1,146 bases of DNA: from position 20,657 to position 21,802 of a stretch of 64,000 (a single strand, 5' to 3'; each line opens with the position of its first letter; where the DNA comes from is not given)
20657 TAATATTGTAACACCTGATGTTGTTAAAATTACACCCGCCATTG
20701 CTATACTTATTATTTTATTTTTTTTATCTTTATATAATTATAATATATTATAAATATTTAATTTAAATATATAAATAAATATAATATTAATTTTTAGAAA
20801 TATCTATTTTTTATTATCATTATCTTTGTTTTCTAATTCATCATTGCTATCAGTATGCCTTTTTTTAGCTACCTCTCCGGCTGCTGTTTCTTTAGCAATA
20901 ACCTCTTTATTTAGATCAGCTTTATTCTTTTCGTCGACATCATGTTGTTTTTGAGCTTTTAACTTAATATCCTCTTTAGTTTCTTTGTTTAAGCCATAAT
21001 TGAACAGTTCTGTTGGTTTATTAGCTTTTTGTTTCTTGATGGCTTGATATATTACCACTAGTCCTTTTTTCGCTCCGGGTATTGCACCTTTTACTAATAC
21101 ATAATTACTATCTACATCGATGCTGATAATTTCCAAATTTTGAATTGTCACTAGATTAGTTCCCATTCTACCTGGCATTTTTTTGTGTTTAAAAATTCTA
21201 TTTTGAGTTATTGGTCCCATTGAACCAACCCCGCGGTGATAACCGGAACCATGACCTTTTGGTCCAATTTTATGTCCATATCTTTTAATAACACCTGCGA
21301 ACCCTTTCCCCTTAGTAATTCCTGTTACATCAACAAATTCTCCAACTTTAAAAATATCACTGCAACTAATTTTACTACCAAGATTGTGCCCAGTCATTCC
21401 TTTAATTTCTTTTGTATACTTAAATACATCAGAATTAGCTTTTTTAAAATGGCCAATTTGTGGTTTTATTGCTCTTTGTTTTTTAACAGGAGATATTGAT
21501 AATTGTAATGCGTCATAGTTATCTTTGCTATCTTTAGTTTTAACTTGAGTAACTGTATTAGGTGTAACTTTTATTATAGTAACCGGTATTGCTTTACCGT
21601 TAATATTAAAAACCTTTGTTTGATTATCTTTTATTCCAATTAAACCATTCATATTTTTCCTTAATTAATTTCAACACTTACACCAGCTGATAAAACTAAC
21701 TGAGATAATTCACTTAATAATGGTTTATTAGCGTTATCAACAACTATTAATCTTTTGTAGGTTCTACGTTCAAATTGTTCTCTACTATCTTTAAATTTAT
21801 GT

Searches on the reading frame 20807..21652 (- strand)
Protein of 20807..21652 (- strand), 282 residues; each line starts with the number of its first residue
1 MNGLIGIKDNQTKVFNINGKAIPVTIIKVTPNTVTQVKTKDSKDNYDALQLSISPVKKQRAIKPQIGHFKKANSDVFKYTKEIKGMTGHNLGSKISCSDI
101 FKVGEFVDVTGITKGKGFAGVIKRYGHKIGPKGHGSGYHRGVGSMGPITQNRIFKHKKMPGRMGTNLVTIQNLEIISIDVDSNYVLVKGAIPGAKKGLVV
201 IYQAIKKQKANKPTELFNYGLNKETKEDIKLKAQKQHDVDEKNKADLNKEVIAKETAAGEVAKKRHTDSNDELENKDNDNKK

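Call 57: find_homologous_proteins(query=window:20807-21652:-, max_evalue=1e-20)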
Query seq(282 aa) (282 aa): 7327 proteins with E <= 1e-20 among 8000 candidates; the best 120 are listed.
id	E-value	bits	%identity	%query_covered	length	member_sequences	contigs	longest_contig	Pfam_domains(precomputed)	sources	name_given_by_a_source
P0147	1.2e-138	479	92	85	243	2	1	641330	PF00297.29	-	-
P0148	2.2e-67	245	56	77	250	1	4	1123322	PF00297.29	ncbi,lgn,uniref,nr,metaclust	ncbi:50S ribosomal protein L3 [Spiroplasma chrysopicola]|uniref:Large ribosomal subunit protein uL3 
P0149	4.0e-67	245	54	81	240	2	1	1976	PF00297.29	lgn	-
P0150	1.6e-66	243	52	82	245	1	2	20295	PF00297.29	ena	-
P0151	1.9e-66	242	56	77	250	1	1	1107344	PF00297.29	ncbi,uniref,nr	ncbi:50S ribosomal protein L3 [Spiroplasma syrphidicola EA-1]|uniref:Large ribosomal subunit protein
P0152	2.0e-66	242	52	83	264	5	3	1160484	PF00297.29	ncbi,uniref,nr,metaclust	ncbi:50S ribosomal protein L3 [Spiroplasma mirum ATCC 29335]|uniref:Large ribosomal subunit protein 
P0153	2.2e-66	242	55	78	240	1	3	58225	PF00297.29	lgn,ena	-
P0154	2.4e-66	242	54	78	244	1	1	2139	PF00297.29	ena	-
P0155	2.9e-66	242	54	80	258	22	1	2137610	PF00297.29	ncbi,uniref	ncbi:50S ribosomal protein L3 [Spiroplasma endosymbiont of Seladonia tumulorum]|uniref:50S ribosomal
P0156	3.3e-66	242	54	80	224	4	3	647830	PF00297.29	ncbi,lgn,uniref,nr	ncbi:50S ribosomal protein L3 [Mycoplasma sp. (ex Biomphalaria glabrata)]|uniref:50S ribosomal prote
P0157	6.1e-66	241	53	78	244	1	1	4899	PF00297.29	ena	-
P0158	7.5e-66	240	52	82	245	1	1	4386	PF00297.29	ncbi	-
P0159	9.0e-66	240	50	84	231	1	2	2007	PF00297.29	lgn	-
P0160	9.4e-66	240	53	78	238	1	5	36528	PF00297.29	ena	-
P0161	1.1e-65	240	55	78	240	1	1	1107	PF00297.29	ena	-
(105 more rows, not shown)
